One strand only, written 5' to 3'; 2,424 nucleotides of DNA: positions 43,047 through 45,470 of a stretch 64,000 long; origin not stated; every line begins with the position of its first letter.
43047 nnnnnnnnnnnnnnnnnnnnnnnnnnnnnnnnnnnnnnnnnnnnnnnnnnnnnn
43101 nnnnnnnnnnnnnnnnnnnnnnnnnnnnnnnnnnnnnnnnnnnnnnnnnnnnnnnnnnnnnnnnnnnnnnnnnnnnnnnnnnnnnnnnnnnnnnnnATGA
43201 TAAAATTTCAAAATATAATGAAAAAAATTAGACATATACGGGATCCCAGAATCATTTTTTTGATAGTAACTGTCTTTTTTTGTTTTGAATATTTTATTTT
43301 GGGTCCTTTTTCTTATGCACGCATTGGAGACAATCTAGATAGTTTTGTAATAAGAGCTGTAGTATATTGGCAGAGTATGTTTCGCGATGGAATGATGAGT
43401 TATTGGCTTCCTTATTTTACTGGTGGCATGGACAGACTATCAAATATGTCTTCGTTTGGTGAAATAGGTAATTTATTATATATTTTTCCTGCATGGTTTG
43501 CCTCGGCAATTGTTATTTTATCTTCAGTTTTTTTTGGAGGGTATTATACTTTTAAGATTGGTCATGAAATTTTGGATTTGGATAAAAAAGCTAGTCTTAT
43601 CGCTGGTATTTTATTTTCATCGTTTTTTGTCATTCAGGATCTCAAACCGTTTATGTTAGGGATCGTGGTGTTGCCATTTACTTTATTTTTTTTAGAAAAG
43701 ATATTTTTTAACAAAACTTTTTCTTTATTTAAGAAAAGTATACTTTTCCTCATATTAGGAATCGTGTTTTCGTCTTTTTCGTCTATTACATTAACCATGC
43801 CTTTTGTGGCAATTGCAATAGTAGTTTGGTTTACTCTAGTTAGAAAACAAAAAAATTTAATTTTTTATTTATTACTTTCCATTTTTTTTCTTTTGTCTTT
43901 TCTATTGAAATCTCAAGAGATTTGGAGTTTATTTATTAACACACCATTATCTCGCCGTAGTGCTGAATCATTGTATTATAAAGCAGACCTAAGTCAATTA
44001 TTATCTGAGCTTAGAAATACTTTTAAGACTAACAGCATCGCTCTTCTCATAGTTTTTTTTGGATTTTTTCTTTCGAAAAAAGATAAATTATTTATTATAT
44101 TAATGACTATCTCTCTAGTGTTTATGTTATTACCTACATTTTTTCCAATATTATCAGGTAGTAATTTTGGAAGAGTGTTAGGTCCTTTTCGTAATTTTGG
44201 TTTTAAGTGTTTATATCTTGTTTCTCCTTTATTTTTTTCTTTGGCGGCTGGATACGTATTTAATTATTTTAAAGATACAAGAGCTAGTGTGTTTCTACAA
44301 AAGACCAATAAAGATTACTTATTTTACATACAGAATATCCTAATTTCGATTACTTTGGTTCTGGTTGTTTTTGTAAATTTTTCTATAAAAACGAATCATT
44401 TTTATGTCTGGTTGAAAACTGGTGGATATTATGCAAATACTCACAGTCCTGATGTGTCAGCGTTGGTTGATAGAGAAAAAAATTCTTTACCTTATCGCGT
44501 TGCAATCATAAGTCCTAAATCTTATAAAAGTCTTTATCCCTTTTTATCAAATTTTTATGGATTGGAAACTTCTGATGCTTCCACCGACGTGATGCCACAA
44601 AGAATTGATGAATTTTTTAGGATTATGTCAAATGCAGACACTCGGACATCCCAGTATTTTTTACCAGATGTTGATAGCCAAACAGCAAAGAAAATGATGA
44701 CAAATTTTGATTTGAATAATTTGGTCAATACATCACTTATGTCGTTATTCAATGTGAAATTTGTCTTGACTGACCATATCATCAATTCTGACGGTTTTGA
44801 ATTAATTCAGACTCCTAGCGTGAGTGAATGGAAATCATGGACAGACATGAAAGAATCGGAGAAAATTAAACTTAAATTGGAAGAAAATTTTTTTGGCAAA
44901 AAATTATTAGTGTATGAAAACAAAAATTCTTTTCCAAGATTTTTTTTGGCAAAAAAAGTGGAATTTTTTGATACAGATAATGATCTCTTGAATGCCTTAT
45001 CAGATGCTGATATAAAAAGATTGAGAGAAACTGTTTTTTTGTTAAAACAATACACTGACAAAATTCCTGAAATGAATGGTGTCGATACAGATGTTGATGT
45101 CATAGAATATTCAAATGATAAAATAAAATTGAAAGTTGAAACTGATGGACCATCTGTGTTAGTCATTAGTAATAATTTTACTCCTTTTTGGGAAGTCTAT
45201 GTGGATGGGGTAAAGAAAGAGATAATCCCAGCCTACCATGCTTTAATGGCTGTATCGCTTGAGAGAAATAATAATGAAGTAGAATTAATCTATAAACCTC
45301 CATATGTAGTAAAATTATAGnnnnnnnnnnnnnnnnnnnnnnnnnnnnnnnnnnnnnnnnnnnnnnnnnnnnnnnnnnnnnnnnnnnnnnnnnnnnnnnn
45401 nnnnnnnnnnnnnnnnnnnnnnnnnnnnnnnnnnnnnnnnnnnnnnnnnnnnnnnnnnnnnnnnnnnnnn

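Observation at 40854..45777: GtrB / GT-C / GtrA-type three-component extracytoplasmic glycosylation module with two intercalated methyltransferases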

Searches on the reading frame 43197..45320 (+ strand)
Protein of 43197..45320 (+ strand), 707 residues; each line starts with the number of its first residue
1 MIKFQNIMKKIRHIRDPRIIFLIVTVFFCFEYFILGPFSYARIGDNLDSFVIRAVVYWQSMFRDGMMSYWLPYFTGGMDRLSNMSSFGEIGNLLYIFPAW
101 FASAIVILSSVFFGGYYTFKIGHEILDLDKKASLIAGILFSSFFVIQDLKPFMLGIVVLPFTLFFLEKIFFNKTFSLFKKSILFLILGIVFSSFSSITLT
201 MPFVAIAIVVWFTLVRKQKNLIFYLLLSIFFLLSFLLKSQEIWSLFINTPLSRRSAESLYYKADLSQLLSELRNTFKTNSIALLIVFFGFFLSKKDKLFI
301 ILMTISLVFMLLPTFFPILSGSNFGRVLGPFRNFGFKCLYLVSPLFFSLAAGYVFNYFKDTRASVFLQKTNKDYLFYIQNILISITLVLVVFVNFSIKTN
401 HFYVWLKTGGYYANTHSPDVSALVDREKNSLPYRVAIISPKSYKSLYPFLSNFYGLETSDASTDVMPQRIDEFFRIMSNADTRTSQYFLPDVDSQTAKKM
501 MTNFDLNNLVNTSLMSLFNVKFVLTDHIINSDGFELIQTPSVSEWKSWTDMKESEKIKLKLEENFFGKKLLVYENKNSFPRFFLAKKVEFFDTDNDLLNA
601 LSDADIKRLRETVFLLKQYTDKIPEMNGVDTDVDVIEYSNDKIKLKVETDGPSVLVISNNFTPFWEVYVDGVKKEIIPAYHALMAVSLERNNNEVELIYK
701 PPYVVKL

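Call 3: search_protein_families(library=pfam, proteins=[window:43197-45320:+], max_evalue=0.01)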
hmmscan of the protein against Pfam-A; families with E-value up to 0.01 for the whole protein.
window:43197-45320:+ (707 aa): 2 families
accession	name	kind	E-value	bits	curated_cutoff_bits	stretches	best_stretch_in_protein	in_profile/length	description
PF19510.5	DUF6044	-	7.2e-10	38.3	27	1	18-479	11-471/564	Protein of unknown function (DUF6044)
PF09586.16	YfhO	-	1.2e-06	27.6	28.5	1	631-704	754-828/835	Bacterial membrane protein YfhO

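Call 4: search_protein_families(library=ncbifam, proteins=[window:43197-45320:+], max_evalue=0.01)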
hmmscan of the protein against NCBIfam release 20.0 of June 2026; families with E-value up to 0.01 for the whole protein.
window:43197-45320:+ (707 aa): 0 families

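Call 7: find_homologous_proteins(query=window:43197-45320:+, max_evalue=0.001)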
Query window:43197-45320:+ (707 aa): 11 proteins with E <= 0.001 among 8000 candidates.
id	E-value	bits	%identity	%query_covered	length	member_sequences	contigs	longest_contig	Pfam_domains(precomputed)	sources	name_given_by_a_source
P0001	3.2e-264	897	100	57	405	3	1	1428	PF09586.17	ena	-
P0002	2.0e-224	765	49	99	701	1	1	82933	PF20176.4,PF19510.6,PF09586.17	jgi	jgi:hypothetical protein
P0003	1.0e-200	687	46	100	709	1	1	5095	-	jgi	jgi:hypothetical protein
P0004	9.9e-198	677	47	100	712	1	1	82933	PF09586.17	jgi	jgi:hypothetical protein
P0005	1.2e-175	604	43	99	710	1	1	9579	PF19510.6,PF09586.17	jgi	jgi:hypothetical protein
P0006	1.1e-118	416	36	100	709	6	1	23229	PF19510.6,PF09586.17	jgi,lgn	jgi:hypothetical protein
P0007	8.1e-98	347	32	97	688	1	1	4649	PF09586.17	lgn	-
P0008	2.1e-7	48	24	39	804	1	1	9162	PF09586.17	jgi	-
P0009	1.6e-6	45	22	97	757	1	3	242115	PF09586.17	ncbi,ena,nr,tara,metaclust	ncbi:MAG: hypothetical protein CMI53_01125 [Parcubacteria group bacterium]|nr:hypothetical protein [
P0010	9.6e-6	43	24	37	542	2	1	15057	PF09586.17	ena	-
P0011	1.2e-4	39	25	26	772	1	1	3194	PF09586.17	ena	-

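Call 8: find_encoding_contigs(protein=P0002, flank=10000, max_places=3)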
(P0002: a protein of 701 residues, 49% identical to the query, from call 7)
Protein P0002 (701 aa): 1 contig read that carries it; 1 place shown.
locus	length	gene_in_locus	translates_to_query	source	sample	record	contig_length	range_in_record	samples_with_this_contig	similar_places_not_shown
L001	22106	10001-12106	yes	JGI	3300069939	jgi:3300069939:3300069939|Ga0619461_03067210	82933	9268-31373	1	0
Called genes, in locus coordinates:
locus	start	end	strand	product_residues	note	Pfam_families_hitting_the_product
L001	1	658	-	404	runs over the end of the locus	PF00005:ABC_tran, PF13304:AAA_21 (faint)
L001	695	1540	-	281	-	PF01061:ABC2_membrane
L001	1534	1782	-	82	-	PF12728:HTH_17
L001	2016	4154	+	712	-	PF09586:YfhO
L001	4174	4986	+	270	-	PF00535:Glycos_transf_2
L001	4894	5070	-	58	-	-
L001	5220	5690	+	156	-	PF05523:FdtA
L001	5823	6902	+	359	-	PF00266:Aminotran_5 (weak), PF01041:DegT_DnrJ_EryC1, PF01053:Cys_Met_Meta_PP (weak)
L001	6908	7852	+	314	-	PF00535:Glycos_transf_2, PF13641:Glyco_tranf_2_3 (weak)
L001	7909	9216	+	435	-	-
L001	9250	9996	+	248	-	PF07021:MetW (weak), PF13489:Methyltransf_23, PF13847:Methyltransf_31, PF08241:Methyltransf_11, PF08242:Methyltransf_12, PF13649:Methyltransf_25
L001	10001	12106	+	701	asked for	PF19510:DUF6044, PF20176:DUF6541 (weak), PF09586:YfhO (weak)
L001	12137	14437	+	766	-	PF13847:Methyltransf_31 (faint), PF13489:Methyltransf_23, PF08241:Methyltransf_11, PF08242:Methyltransf_12, PF13649:Methyltransf_25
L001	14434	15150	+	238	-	PF13641:Glyco_tranf_2_3, PF00535:Glycos_transf_2, PF10111:Glyco_tranf_2_2 (weak)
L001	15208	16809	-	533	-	PF13231:PMT_2 (weak)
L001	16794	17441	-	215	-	PF13489:Methyltransf_23, PF13847:Methyltransf_31, PF08241:Methyltransf_11, PF13649:Methyltransf_25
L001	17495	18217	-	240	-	PF05175:MTS (weak), PF01209:Ubie_methyltran, PF13489:Methyltransf_23, PF13847:Methyltransf_31, PF08241:Methyltransf_11, PF08242:Methyltransf_12, PF13649:Methyltransf_25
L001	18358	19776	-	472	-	PF05401:NodS, PF13489:Methyltransf_23, PF13649:Methyltransf_25, PF13847:Methyltransf_31, PF08241:Methyltransf_11, PF08242:Methyltransf_12, PF13641:Glyco_tranf_2_3, PF00535:Glycos_transf_2, +2 more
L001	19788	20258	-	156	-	PF04138:GtrA_DPMS_TM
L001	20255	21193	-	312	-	PF01370:Epimerase, PF02719:Polysacc_synt_2 (faint), PF04321:RmlD_sub_bind (weak), PF16363:GDP_Man_Dehyd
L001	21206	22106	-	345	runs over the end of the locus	PF01370:Epimerase, PF04321:RmlD_sub_bind, PF16363:GDP_Man_Dehyd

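Call 9: find_encoding_contigs(protein=P0006, flank=10000, max_places=3)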
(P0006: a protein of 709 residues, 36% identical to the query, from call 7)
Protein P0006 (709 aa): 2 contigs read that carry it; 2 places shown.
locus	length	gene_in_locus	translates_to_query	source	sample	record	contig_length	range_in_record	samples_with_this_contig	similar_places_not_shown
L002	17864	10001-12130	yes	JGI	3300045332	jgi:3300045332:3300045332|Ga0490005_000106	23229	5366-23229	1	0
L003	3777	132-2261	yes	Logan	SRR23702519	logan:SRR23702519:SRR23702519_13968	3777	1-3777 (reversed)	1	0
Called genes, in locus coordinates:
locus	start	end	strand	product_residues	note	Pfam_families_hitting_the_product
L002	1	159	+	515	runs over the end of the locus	PF01943:Polysacc_synt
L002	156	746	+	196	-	PF13489:Methyltransf_23, PF08241:Methyltransf_11, PF08242:Methyltransf_12, PF13649:Methyltransf_25 (weak), PF13847:Methyltransf_31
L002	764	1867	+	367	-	PF02540:NAD_synthase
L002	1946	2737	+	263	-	PF02475:TRM5-TYW2_MTfase (faint), PF05050:Methyltransf_21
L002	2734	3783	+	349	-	-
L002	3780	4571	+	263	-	PF05050:Methyltransf_21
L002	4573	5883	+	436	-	PF01210:NAD_Gly3P_dh_N (faint), PF03446:NAD_binding_2 (weak), PF03721:UDPG_MGDP_dh_N, PF03807:F420_oxidored (faint), PF00984:UDPG_MGDP_dh, PF03720:UDPG_MGDP_dh_C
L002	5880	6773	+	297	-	PF00535:Glycos_transf_2, PF13641:Glyco_tranf_2_3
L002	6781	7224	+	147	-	PF05523:FdtA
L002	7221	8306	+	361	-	PF01041:DegT_DnrJ_EryC1, PF00266:Aminotran_5 (weak), PF01212:Beta_elim_lyase (weak), PF01053:Cys_Met_Meta_PP (weak)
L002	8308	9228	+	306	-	PF00535:Glycos_transf_2, PF13641:Glyco_tranf_2_3 (weak)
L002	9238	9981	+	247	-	PF01739:CheR (faint), PF13489:Methyltransf_23, PF02353:CMAS (weak), PF13847:Methyltransf_31, PF08241:Methyltransf_11, PF08242:Methyltransf_12, PF13649:Methyltransf_25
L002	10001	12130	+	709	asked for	PF19510:DUF6044, PF09586:YfhO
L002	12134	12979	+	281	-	PF00535:Glycos_transf_2, PF10111:Glyco_tranf_2_2, PF13641:Glyco_tranf_2_3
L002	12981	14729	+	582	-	PF13522:GATase_6, PF13537:GATase_7, PF00733:Asn_synthase, PF06508:QueC (weak)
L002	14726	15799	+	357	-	PF00534:Glycos_transf_1, PF13692:Glyco_trans_1_4, PF13524:Glyco_trans_1_2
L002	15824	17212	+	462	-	PF03721:UDPG_MGDP_dh_N, PF00984:UDPG_MGDP_dh, PF03720:UDPG_MGDP_dh_C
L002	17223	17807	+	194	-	PF00106:adh_short (weak), PF01073:3Beta_HSD, PF01370:Epimerase, PF02719:Polysacc_synt_2, PF04321:RmlD_sub_bind, PF07993:NAD_binding_4, PF16363:GDP_Man_Dehyd, PF13460:NAD_binding_10, +1 more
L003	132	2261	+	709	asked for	PF19510:DUF6044, PF09586:YfhO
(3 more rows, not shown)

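Call 15: find_related_loci(query=A1, collection=genome_contigs, flank=10000)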
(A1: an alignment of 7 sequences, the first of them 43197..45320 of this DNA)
Query A1 (707 aa) in genome_contigs; peptide patterns used: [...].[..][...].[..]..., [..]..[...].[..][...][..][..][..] (x = any residue, [..] = any of these).
118 stretches matched a pattern; 3 encode a relative of the query (tblastn E <= 1e-3); 3 distinct loci.
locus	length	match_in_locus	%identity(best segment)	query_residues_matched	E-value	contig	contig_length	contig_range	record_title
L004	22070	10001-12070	36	6-703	2e-126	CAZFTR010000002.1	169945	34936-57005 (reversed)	MAG TPA_asm: uncultured Gammaproteobacteria bacterium isolate SRP167671_co2_209 genome assembly, contig: NODE_73_length_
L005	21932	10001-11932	32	3-701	5e-98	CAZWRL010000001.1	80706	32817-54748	MAG TPA_asm: uncultured Gammaproteobacteria bacterium isolate binchicken_co21_262 genome assembly, contig: NODE_53_lengt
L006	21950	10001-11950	29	29-703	1e-76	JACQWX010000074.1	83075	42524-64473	MAG: Elusimicrobia bacterium isolate NC_groundwater_1500_Pr4_B-0.1um_67_5 SR1-18-B1_scaffold_342526, whole genome shotgu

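Call 24: search_protein_representatives(alignment_id=A1)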
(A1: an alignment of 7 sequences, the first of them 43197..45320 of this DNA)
Query: 7 sequences, 705 profile positions. Proteins with E-value up to 0.001 (for the whole library): 20258; up to 1e-10: 3608; up to 1e-30: 491. The best 150 are listed.
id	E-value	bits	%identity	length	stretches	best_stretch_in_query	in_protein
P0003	0.0e+00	1131.3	-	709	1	1-704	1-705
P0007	1.1e-273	926.4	-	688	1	1-699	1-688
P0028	1.4e-233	793.8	-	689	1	1-702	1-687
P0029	2.2e-215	733.7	-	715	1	11-703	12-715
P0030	1.1e-213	728.1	-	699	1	1-703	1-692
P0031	7.5e-212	722.0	-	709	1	1-703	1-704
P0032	1.7e-211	720.8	-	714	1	8-701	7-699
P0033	4.7e-206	702.9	-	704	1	1-703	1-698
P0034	3.1e-199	680.3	-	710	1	3-703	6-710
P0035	2.3e-192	657.6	-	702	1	11-702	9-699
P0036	4.5e-191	653.3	-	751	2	179-702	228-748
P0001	4.9e-181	620.1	-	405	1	301-704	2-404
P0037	1.2e-175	602.4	-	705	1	6-703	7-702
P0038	2.3e-168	578.3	-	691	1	5-704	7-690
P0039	6.0e-166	570.3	-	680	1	8-699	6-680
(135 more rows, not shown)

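Call 26: find_homologous_proteins(query=A2, max_evalue=1e-20)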
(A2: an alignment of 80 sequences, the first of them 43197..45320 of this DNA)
Query A2 (80 sequences) (707 aa, profile of the alignment): 23 proteins with E <= 1e-20 among 8000 candidates.
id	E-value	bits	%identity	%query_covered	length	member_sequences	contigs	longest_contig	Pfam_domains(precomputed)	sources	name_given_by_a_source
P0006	5.9e-222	757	36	100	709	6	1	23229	PF19510.6,PF09586.17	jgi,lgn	jgi:hypothetical protein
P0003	7.9e-222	757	46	100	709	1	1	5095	-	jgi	jgi:hypothetical protein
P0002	3.2e-221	755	49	99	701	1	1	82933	PF20176.4,PF19510.6,PF09586.17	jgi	jgi:hypothetical protein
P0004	7.5e-211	720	47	100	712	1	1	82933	PF09586.17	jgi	jgi:hypothetical protein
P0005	7.5e-207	707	43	99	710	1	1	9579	PF19510.6,PF09586.17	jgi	jgi:hypothetical protein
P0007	8.8e-198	677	32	97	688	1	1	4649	PF09586.17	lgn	-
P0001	2.2e-119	418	100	57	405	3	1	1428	PF09586.17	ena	-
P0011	1.1e-34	138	25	26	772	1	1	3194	PF09586.17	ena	-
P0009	1.8e-34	137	22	97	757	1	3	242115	PF09586.17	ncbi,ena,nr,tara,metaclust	ncbi:MAG: hypothetical protein CMI53_01125 [Parcubacteria group bacterium]|nr:hypothetical protein [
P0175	3.9e-34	136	29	18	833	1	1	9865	PF09586.17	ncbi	-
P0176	8.6e-29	118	28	10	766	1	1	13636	PF09586.17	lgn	-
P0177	1.3e-28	118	22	39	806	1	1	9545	PF09586.17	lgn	-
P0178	1.6e-28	118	25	28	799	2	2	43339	PF09586.17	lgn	-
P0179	2.9e-28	117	22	12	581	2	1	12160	PF19510.6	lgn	-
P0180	9.1e-28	115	21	36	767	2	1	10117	PF09586.17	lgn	-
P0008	2.2e-26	111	24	39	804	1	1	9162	PF09586.17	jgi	-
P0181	6.3e-25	106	22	23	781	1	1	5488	PF09586.17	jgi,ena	-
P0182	9.8e-25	105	19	11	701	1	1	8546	PF09586.17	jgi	jgi:hypothetical protein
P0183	1.1e-24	105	28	19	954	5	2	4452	PF09586.17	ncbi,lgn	-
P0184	3.9e-23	100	28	19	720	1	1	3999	PF09586.17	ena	-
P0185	4.6e-23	100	25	10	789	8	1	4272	PF09586.17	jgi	-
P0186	2.0e-22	97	17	28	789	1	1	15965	PF09586.17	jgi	jgi:hypothetical protein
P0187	3.1e-21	93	16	28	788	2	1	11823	PF09586.17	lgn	-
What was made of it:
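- On YfhO (Pfam PF09586): A family profile does reach YfhO-annotated proteins at about 1e-34 (call 26), so it is a relative and not a member.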

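Call 40: predict_structure(alignment_id=A2)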
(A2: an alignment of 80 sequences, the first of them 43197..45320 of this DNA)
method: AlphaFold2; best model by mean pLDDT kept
length: 707 residues; sequences in the alignment: 80
mean_pLDDT: 94.5   pTM: 0.92
mean pLDDT of the five models: 94.5, 93.7, 93.7, 93.6, 93.5
residues with pLDDT >= 90: 616; 70-90: 83; 50-70: 8; < 50: 0
segments of 3 or more residues with pLDDT < 50: none
pLDDT, mean of each block of 10 residues (from residue 1): 84 89 97 98 92 94 92 95 93 95 96 98 98 98 90 93 98 98 98 96 98 98 98 97 95 79 86 92 95 95 97 92 88 90 97 97 95 95 97 97 95 98 97 95 83 97 92 94 81 88 92 98 96 97 94 96 97 98 97 98 98 98 91 96 97 97 98 98 97 97 87
secondary structure, 60 per line:
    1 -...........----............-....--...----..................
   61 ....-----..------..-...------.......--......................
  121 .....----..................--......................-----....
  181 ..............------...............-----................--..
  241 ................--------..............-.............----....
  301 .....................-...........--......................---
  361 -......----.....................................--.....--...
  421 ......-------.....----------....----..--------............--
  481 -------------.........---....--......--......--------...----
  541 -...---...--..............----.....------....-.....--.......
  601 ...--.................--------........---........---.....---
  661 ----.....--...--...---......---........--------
elements in order (helices of 4 or more, strands of 3 or more residues): H2-12 H17-28 H30-33 H43-64 H90-96 H99-125 H130-147 H150-171 H177-194 H201-215 H221-236 H239-251 H253-256 H265-278 H280-292 H297-321 H323-333 H336-357 E362-367 E372-377 H378-408 H411-415 H418-426 E434-438 H449-452 H468-478 H494-502 H506-509 H512-517 E520-525 E534-536 H553-566 E571-575 E582-585 E587-591 H594-603 H606-611 E612-616 H617-622 E631-638 E642-649 E653-657 E665-669 E672-674 E677-679 E683-688 E692-699
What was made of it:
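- Checked: The AlphaFold2 model has pLDDT 94.5, with a helical membrane domain to about residue 408 and a mixed alpha/beta soluble domain from 409 to 707 (call 40).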

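Call 43: fold_search(model_id=the predicted structure, library=pdb)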
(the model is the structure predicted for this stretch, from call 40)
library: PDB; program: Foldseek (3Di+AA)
matches with E <= 10: 282; with E <= 0.001: 5
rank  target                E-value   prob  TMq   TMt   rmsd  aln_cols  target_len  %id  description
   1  6w98_A                2.4e-06  1.00  0.47  0.28  19.9       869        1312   10  Single-Particle Cryo-EM Structure of Arabinofuranosyltransferase AftD from Mycobacteria (released 2020-05-13)
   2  6wby                  2.1e-05  1.00  0.46  0.29  19.6       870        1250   10  Single-Particle Cryo-EM Structure of Arabinofuranosyltransferase AftD from Mycobacteria, Mutant R1389S Class 2 (released 2020-05-13)
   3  6wbx                  2.5e-05  1.00  0.45  0.28  20.0       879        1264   11  Single-Particle Cryo-EM Structure of Arabinofuranosyltransferase AftD from Mycobacteria, Mutant R1389S Class 1 (released 2020-05-13)
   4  7oci_F                2.9e-04  1.00  0.38  0.42  10.8       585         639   10  Cryo-EM structure of yeast Ost6p containing oligosaccharyltransferase complex (released 2022-02-16)
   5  8agc_A                8.5e-04  1.00  0.43  0.44   9.0       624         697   10  Structure of yeast oligosaccharylransferase complex with lipid-linked oligosaccharide and non-acceptor peptide bound (released 2022-12-07)
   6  8if8_C                1.6e-03  1.00  0.38  0.44  11.1       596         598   10  Arabinosyltransferase AftA (released 2023-05-31)
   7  8agb_A                1.7e-03  1.00  0.37  0.40  12.8       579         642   11  Structure of yeast oligosaccharylransferase complex with lipid-linked oligosaccharide bound (released 2022-12-07)
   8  6c26_A                1.8e-03  1.00  0.37  0.40  12.9       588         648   11  The Cryo-EM structure of a eukaryotic oligosaccharyl transferase complex (released 2018-01-31)
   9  8age_A                2.7e-03  1.00  0.37  0.40   9.8       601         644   11  Structure of yeast oligosaccharylransferase complex with acceptor peptide bound (released 2022-12-07)
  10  6s7t_A                4.5e-03  1.00  0.36  0.36  15.2       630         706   12  Cryo-EM structure of human oligosaccharyltransferase complex OST-B (released 2019-12-18)
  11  7zlh_A                4.5e-03  0.99  0.31  0.33  12.3       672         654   12  Cryo-EM structure of C-mannosyltransferase CeDPY19, in apo state, bound to CMT2-Fab and anti-Fab nanobody (released 2023-01-11)
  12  5f15                  2.4e-02  1.00  0.30  0.38   7.1       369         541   12  Crystal Structure of ArnT from Cupriavidus metallidurans bound to Undecaprenyl phosphate (released 2016-02-17)
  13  5ezm                  2.5e-02  0.90  0.24  0.29  15.6       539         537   11  Crystal Structure of ArnT from Cupriavidus metallidurans in the apo state (released 2016-02-17)
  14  7xdi_F                1.8e-01  0.82  0.07  0.11  12.4       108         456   14  Tail structure of bacteriophage SSV19 (released 2022-08-10)
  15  9s6r_A                2.2e-01  0.60  0.21  0.32  13.4       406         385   16  Ternary cryo-EM structure of yeast ALG3 with Dol25-PP-GlcNAc2Man5, Dol25-P-Man, and Fab (released 2026-03-18)
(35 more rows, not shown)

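Call 55: search_protein_families(library=pfam, proteins=[L001:7909-9216:+], max_evalue=1)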
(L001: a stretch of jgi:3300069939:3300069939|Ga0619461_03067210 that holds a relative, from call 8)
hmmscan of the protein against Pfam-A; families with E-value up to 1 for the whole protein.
L001:7909-9216:+ (435 aa): 2 families
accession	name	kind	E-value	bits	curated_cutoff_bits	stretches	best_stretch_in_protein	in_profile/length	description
PF13231.12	PMT_2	-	0.003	18.2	26.1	1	90-197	29-141/160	Dolichyl-phosphate-mannose-protein mannosyltransferase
PF02553.20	CbiN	-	0.11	12.9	25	0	395-430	5-38/67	Cobalt transport protein component CbiN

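Call 73: find_related_loci(query=A1, collection=metagenome_contigs, flank=8000)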
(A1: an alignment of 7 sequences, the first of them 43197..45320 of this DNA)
Query A1 (707 aa) in metagenome_contigs; peptide patterns used: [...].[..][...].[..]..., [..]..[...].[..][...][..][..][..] (x = any residue, [..] = any of these).
144 stretches matched a pattern; 3 encode a relative of the query (tblastn E <= 1e-3); 3 distinct loci.
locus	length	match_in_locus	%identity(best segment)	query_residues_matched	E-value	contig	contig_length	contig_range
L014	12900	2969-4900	32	3-701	1e-98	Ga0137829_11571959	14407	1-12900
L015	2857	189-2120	31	3-701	5e-99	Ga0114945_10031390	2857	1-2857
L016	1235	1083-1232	49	1-53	1e-11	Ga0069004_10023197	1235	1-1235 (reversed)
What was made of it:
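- Tried and rejected: That is too few for co-occurrence statistics (calls 15, 73).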
